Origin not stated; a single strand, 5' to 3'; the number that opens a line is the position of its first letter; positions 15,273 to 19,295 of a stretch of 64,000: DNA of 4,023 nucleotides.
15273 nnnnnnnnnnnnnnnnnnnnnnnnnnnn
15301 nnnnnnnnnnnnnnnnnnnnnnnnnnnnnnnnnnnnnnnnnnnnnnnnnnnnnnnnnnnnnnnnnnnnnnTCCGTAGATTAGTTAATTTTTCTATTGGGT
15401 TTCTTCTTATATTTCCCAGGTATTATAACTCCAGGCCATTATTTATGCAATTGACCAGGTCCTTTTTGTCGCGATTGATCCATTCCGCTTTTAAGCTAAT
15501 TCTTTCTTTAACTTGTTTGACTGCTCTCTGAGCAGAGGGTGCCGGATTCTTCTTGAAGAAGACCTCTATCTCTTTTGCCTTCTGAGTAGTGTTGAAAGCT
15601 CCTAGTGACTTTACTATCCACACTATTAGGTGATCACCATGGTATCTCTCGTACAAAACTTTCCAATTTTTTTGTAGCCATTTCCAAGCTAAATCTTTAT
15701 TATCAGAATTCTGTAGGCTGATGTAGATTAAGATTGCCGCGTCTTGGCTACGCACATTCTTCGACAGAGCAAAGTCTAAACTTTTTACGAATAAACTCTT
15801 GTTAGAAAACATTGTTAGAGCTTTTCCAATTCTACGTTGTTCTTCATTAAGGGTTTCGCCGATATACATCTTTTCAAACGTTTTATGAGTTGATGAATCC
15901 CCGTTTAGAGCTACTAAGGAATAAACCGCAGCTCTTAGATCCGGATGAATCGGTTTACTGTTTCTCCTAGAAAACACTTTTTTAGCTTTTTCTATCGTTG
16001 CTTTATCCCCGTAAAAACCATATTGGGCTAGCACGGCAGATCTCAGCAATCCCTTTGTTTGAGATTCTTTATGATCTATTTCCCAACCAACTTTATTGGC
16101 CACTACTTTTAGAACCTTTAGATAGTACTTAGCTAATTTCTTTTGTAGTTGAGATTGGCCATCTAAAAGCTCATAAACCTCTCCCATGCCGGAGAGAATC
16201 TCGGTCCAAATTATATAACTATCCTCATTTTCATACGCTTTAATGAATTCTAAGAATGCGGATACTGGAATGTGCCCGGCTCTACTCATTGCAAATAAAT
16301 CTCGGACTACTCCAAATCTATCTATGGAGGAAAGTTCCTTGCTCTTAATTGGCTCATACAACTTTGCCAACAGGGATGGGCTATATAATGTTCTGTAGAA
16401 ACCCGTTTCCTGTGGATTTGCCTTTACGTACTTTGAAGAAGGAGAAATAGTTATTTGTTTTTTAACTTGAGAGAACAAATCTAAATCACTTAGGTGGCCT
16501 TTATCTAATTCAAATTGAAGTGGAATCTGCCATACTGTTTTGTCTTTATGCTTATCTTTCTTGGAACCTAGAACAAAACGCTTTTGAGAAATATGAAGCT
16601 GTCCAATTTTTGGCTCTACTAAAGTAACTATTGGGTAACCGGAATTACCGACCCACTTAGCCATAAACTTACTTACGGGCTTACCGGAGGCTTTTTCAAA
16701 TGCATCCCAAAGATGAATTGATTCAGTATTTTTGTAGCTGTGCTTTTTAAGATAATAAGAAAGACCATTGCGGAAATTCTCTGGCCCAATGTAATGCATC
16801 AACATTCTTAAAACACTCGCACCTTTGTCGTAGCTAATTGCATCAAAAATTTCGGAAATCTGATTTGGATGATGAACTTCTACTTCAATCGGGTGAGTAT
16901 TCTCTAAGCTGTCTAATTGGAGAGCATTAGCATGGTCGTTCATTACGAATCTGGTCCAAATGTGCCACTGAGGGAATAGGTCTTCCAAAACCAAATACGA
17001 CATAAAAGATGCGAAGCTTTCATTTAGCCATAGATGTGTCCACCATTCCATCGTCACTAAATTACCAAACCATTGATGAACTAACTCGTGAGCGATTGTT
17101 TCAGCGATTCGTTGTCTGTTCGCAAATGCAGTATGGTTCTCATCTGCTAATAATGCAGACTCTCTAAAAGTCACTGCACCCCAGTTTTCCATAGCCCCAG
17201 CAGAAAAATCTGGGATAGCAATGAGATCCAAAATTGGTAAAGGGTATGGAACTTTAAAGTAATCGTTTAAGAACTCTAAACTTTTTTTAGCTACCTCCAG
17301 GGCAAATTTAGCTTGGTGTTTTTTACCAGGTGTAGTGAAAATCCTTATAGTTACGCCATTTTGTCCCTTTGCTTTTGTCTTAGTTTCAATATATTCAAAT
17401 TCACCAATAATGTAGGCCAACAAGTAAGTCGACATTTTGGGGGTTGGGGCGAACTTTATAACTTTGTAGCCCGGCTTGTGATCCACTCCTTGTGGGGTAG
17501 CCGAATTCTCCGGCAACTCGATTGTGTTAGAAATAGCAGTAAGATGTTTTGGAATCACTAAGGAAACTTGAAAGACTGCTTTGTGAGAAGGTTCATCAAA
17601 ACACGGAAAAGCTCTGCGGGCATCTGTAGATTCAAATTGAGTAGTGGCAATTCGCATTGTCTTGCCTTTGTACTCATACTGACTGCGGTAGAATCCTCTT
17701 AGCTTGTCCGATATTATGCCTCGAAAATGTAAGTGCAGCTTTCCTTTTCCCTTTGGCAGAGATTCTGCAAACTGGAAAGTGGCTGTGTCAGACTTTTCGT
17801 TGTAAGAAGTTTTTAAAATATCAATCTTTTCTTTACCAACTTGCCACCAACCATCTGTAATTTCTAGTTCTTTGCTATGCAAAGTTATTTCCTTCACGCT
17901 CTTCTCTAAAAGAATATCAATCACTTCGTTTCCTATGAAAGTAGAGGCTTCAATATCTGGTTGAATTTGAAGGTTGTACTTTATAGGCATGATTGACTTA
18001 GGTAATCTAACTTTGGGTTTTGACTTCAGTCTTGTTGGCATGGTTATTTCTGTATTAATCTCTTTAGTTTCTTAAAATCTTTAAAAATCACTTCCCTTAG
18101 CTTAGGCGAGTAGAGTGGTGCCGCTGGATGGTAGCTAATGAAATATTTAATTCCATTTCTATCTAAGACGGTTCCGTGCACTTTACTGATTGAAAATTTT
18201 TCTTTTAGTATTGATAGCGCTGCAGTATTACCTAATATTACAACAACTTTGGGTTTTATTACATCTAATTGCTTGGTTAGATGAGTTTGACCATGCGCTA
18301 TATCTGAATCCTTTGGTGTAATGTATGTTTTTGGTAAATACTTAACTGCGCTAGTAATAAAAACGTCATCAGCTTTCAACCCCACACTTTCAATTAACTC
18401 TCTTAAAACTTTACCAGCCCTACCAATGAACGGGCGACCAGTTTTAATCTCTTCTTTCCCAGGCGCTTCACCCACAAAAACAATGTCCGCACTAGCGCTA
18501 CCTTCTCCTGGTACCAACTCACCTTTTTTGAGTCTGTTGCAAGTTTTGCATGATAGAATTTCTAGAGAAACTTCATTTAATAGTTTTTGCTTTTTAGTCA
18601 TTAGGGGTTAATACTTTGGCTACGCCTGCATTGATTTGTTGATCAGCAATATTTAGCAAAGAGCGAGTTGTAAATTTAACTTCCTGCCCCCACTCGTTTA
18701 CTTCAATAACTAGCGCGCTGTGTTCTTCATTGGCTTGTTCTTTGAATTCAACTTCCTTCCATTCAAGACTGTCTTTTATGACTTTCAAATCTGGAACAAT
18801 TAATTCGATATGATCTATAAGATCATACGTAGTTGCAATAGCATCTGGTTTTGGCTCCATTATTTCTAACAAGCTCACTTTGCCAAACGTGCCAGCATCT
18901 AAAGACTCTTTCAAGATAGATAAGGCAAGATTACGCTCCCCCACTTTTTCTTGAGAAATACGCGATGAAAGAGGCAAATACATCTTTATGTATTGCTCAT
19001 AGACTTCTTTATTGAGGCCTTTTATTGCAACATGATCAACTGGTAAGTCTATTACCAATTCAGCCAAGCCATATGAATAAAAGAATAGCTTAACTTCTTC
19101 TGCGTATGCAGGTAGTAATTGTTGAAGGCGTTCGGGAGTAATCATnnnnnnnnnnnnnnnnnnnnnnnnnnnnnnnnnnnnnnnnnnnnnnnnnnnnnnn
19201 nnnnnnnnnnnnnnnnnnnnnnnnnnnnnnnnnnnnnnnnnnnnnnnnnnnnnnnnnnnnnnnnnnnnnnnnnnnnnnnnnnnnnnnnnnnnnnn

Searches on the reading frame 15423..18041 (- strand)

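Call 17: search_protein_families(library=pfam, proteins=[window:15423-18041:-])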
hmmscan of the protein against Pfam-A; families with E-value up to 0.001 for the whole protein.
window:15423-18041:- (872 aa): 3 families
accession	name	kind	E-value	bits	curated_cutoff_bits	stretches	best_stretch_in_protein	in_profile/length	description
PF01433.26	Peptidase_M1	-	5.3e-88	294.7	27.7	1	246-463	1-218/218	Peptidase family M1 domain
PF11838.14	ERAP1_C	-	2.8e-75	254.1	38.2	1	538-848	1-316/318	ERAP1-like C-terminal domain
PF17900.6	Peptidase_M1_N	-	9.2e-47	160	25.8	1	19-207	2-186/186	Peptidase M1 N-terminal domain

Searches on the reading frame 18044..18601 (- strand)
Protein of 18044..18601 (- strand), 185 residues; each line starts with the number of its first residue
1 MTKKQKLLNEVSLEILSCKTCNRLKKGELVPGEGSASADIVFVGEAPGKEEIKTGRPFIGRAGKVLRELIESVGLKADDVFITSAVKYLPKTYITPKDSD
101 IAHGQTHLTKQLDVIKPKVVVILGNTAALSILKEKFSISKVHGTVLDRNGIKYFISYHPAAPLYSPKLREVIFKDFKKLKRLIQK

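Call 17: search_protein_families(library=pfam, proteins=[window:18044-18601:-])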
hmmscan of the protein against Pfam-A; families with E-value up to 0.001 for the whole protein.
window:18044-18601:- (185 aa): 1 family
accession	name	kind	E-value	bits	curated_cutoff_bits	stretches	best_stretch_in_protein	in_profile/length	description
PF03167.25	UDG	-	2.2e-30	106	24.3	1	31-168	1-127/141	Uracil DNA glycosylase superfamily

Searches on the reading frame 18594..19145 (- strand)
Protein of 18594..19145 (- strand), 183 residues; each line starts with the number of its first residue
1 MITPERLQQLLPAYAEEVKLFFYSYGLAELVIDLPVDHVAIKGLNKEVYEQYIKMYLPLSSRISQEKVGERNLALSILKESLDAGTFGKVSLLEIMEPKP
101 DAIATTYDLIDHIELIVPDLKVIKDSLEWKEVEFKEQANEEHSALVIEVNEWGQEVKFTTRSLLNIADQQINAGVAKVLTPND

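Call 17: search_protein_families(library=pfam, proteins=[window:18594-19145:-])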
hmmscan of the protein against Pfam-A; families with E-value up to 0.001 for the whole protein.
window:18594-19145:- (183 aa): 1 family
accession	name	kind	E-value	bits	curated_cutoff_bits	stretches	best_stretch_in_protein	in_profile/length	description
PF06185.18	YecM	-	4.2e-07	30.3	25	1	6-149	4-142/180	YecM protein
